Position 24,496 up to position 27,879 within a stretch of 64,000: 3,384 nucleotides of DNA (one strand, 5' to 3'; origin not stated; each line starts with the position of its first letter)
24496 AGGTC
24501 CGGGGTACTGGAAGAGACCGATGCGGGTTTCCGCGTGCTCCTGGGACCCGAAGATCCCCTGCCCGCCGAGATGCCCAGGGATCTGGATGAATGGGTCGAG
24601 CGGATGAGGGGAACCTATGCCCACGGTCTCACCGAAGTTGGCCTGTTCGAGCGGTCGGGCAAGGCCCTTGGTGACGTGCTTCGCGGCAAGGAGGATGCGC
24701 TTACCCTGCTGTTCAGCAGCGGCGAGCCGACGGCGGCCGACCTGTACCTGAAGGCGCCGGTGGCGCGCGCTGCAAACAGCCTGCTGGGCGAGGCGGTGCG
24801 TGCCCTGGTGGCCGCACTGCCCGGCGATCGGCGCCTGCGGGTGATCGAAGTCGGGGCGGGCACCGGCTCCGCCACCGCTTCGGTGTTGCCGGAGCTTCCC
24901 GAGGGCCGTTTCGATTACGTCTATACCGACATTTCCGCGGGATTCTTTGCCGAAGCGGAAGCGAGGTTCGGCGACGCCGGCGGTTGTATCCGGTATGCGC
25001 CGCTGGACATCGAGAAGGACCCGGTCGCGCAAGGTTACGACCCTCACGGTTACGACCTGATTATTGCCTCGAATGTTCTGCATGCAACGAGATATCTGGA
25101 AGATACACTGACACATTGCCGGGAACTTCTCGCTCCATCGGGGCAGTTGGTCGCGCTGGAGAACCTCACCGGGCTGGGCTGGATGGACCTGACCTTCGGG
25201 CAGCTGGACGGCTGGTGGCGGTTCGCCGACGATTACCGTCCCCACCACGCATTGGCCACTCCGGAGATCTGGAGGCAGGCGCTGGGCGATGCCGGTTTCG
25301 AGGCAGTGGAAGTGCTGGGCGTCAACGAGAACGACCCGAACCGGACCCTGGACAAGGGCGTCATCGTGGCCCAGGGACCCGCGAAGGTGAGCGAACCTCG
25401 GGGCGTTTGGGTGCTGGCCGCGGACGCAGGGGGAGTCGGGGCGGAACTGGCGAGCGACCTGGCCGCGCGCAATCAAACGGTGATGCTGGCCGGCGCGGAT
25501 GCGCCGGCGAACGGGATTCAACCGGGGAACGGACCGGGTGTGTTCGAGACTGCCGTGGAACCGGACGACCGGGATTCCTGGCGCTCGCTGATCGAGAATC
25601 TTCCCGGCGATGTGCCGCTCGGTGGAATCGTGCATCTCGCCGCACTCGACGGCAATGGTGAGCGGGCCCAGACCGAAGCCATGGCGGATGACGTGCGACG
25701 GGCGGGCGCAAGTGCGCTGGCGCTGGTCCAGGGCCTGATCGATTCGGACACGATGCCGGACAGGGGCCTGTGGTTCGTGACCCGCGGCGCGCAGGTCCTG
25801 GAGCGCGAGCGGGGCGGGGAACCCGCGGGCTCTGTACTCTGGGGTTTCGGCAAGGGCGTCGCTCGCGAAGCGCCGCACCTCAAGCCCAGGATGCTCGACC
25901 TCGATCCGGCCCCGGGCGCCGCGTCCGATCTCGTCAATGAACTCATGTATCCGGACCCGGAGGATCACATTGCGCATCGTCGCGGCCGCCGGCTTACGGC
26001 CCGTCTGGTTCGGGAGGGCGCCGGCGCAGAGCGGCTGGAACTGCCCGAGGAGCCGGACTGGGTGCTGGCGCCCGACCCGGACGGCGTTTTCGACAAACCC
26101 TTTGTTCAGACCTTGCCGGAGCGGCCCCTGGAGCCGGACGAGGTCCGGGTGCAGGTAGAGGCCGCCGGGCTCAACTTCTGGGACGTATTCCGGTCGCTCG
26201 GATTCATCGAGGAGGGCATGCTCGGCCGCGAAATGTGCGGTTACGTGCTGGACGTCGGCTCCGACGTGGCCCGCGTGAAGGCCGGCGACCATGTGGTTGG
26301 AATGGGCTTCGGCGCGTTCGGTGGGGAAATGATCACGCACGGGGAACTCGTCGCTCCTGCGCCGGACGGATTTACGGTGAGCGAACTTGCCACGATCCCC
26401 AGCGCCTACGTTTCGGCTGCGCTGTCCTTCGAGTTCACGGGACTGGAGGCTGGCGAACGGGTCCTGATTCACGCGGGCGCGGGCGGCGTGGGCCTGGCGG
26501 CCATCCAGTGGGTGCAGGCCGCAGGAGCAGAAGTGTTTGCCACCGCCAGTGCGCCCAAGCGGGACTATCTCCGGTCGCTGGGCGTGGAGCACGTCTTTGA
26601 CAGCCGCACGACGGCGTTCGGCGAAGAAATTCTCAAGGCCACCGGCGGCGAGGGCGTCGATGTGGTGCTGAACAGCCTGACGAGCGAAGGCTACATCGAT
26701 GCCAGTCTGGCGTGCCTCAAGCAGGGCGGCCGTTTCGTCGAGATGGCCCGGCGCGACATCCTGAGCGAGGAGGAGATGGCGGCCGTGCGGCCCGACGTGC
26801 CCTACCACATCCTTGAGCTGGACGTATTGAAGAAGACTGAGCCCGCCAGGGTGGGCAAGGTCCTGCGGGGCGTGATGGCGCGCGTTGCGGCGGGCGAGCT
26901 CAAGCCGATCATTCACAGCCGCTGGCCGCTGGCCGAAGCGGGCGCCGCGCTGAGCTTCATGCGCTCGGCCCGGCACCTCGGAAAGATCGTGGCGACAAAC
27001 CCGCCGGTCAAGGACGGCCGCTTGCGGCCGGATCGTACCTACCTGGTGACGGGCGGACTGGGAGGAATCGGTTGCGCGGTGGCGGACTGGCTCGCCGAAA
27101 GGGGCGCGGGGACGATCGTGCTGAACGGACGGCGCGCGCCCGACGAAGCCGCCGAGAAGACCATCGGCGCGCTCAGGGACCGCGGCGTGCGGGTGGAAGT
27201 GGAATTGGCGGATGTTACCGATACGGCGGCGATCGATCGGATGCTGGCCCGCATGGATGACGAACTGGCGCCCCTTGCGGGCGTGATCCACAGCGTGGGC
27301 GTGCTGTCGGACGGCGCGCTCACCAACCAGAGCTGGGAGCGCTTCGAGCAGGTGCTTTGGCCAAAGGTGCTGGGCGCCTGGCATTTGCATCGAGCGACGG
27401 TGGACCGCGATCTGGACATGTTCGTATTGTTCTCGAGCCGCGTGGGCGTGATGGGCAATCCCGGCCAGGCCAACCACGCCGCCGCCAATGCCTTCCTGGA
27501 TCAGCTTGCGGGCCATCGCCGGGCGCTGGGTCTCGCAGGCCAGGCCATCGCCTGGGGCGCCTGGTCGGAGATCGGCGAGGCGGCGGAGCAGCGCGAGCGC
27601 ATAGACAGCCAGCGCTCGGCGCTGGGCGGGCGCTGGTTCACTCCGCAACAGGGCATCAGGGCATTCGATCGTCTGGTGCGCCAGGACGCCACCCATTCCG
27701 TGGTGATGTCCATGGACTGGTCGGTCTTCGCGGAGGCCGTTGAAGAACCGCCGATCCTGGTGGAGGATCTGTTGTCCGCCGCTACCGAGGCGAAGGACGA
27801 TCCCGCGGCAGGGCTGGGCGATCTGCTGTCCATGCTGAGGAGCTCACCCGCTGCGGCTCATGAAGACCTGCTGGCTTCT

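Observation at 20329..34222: Orphan polyketide locus with a mammalian-FAS / fungal-HR-PKS-like megasynthase that ends in an extra KS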

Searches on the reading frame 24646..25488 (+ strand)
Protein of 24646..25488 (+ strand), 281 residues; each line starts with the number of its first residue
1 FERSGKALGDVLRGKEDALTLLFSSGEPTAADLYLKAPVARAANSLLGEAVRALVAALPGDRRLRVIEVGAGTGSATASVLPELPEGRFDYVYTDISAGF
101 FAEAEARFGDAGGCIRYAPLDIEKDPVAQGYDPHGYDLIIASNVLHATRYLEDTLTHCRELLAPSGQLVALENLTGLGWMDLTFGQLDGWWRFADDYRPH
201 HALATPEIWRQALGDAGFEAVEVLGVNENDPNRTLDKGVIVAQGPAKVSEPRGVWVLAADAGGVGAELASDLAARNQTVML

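Call 46: find_related_loci(query=A1, collection=genome_contigs, flank=10000)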
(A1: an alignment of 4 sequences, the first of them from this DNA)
Query A1 (281 aa) in genome_contigs; peptide patterns used: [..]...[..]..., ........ (x = any residue, [..] = any of these).
460 stretches matched a pattern; 425 encode a relative of the query (tblastn E <= 1e-3); the best 80 are kept; 80 distinct loci.
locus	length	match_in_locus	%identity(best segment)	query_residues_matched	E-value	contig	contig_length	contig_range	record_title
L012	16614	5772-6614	95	1-281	1e-175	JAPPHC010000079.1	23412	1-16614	MAG: Gammaproteobacteria bacterium isolate RHO1_bin_71 NODE_3630_length_23412_cov_242.918055, whole genome shotgun seque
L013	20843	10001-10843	95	1-281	3e-175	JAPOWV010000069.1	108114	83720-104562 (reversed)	MAG: Gammaproteobacteria bacterium isolate COS2_bin_9 NODE_102_length_108114_cov_12.5717, whole genome shotgun sequence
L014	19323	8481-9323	94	1-281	4e-175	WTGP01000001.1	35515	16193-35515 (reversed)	MAG: Gammaproteobacteria bacterium isolate CO36388bin_2 NODE_295_length_35515_cov_62.870417, whole genome shotgun sequen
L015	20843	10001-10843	93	1-281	4e-172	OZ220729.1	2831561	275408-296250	MAG: Gammaproteobacteria bacterium isolate 3a360650-b487-4473-8a34-f610b0208760 genome assembly, chromosome: 1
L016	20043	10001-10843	85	1-281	7e-157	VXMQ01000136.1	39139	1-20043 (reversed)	MAG: Candidatus Palauibacter denitrificans isolate SB0661_bin_40 NODE_1072_length_39139_cov_53.528503, whole genome shot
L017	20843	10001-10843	83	1-281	7e-157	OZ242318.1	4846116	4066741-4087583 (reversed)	MAG: Candidatus Latescibacterota bacterium isolate cc8e0243-aa1c-4c17-a5e8-0a9f7738ceb9 genome assembly, chromosome: 1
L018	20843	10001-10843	83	1-281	4e-156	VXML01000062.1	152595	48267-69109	MAG: Gemmatimonadetes bacterium isolate SB0661_bin_36 NODE_123_length_152595_cov_71.767104, whole genome shotgun sequenc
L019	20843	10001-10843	83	1-281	5e-156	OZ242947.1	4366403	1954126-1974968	MAG: Longimicrobiales bacterium isolate 6a20f8b5-db70-4629-8ce6-c1477a6cfa53 genome assembly, chromosome: 1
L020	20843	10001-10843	84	1-281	1e-155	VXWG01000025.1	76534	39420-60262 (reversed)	MAG: Candidatus Palauibacter irciniicola isolate SB0668_bin_12 NODE_173_length_76534_cov_22.971142, whole genome shotgun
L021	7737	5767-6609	83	1-281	8e-156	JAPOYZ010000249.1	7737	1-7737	MAG: Candidatus Aminicenantes bacterium isolate COS4_bin_49 NODE_6431_length_7737_cov_6.15959, whole genome shotgun sequ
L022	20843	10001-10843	84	1-281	7e-155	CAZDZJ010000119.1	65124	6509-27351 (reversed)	MAG TPA_asm: uncultured Gemmatimonadota bacterium isolate SRP338948_co1_138 genome assembly, contig: k141_298785, whole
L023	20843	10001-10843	84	1-281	2e-155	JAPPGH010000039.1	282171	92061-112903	MAG: Candidatus Palauibacter rhopaloidicola isolate RHO1_bin_50 NODE_43_length_282171_cov_406.639113, whole genome shotg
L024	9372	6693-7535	82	1-281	2e-155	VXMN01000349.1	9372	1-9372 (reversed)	MAG: Acidobacteria bacterium isolate SB0661_bin_38 NODE_4566_length_9372_cov_18.249544, whole genome shotgun sequence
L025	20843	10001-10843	83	1-281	2e-155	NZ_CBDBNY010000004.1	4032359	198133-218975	MAG: Candidatus Palauibacter sp. isolate 9c20def5-05d6-4f68-ae38-90b01f08d4a3 contig_3, whole genome shotgun sequence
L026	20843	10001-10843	81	1-281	4e-155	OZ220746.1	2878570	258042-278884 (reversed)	MAG: Rhodothermales bacterium isolate 9cc831bd-bc70-4893-94b0-cd5ea3f684b8 genome assembly, chromosome: 1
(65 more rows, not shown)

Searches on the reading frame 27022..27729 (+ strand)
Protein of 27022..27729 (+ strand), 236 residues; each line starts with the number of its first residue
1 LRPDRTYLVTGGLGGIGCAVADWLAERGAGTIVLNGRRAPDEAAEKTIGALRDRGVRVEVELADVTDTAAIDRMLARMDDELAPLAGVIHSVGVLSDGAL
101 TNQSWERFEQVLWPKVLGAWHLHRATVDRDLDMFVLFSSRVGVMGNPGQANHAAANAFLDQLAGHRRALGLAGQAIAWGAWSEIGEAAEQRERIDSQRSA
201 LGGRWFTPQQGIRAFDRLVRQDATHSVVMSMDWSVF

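Call 41: search_solved_structures(query=window:27022-27729:+, max_evalue=1e-10, show_alignments=4)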
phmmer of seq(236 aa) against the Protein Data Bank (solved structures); distinct sequences matched with E-value up to 1e-10: 72 (the best 60 are shown).
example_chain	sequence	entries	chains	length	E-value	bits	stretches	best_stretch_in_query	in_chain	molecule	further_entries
9d2z_A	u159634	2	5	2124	2.1e-46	161.6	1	2-227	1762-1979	Mycocerosic acid synthase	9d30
9d2y_A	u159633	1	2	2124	2.2e-46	161.6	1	2-227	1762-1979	Multifunctional mycocerosic acid synthase membrane-associated MAS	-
3mjv_A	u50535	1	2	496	2.5e-44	154.8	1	6-236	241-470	AmphB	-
3mjc_A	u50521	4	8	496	7.3e-44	153.3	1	6-236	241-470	AmphB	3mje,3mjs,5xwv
4dif_A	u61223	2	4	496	2e-43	151.9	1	6-236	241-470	AmphB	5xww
3mjt_A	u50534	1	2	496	3.6e-43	151.1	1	6-236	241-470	AmphB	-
7s6b_C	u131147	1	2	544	3.9e-38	134.6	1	2-236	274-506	Polyketide synthase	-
7s6c_A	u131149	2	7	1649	1.1e-37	133.2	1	2-236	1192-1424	6-deoxyerythronolide-B synthase EryA2, modules 3 and 4, Lsd14 Polyketide synthase fusion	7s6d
5bp4_A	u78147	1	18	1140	3.1e-37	131.7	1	2-225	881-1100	Mycocerosic acid synthase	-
3slk_A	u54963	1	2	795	7.9e-37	130.3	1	6-228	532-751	Polyketide synthase extender module 2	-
6w7s_A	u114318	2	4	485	1e-36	130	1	2-188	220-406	EryAI | KR1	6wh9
2fr0_A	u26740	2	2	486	1e-36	130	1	2-188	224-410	Erythromycin synthase, EryAI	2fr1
8tjn_B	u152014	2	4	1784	2.6e-36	128.6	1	2-188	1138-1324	EryAI,6-deoxyerythronolide-B synthase EryA3, modules 5 and 6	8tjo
7m7i_B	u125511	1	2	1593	8.5e-36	126.9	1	2-188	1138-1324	EryAI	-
7m7j_B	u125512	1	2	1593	8.5e-36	126.9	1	2-188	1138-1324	EryAI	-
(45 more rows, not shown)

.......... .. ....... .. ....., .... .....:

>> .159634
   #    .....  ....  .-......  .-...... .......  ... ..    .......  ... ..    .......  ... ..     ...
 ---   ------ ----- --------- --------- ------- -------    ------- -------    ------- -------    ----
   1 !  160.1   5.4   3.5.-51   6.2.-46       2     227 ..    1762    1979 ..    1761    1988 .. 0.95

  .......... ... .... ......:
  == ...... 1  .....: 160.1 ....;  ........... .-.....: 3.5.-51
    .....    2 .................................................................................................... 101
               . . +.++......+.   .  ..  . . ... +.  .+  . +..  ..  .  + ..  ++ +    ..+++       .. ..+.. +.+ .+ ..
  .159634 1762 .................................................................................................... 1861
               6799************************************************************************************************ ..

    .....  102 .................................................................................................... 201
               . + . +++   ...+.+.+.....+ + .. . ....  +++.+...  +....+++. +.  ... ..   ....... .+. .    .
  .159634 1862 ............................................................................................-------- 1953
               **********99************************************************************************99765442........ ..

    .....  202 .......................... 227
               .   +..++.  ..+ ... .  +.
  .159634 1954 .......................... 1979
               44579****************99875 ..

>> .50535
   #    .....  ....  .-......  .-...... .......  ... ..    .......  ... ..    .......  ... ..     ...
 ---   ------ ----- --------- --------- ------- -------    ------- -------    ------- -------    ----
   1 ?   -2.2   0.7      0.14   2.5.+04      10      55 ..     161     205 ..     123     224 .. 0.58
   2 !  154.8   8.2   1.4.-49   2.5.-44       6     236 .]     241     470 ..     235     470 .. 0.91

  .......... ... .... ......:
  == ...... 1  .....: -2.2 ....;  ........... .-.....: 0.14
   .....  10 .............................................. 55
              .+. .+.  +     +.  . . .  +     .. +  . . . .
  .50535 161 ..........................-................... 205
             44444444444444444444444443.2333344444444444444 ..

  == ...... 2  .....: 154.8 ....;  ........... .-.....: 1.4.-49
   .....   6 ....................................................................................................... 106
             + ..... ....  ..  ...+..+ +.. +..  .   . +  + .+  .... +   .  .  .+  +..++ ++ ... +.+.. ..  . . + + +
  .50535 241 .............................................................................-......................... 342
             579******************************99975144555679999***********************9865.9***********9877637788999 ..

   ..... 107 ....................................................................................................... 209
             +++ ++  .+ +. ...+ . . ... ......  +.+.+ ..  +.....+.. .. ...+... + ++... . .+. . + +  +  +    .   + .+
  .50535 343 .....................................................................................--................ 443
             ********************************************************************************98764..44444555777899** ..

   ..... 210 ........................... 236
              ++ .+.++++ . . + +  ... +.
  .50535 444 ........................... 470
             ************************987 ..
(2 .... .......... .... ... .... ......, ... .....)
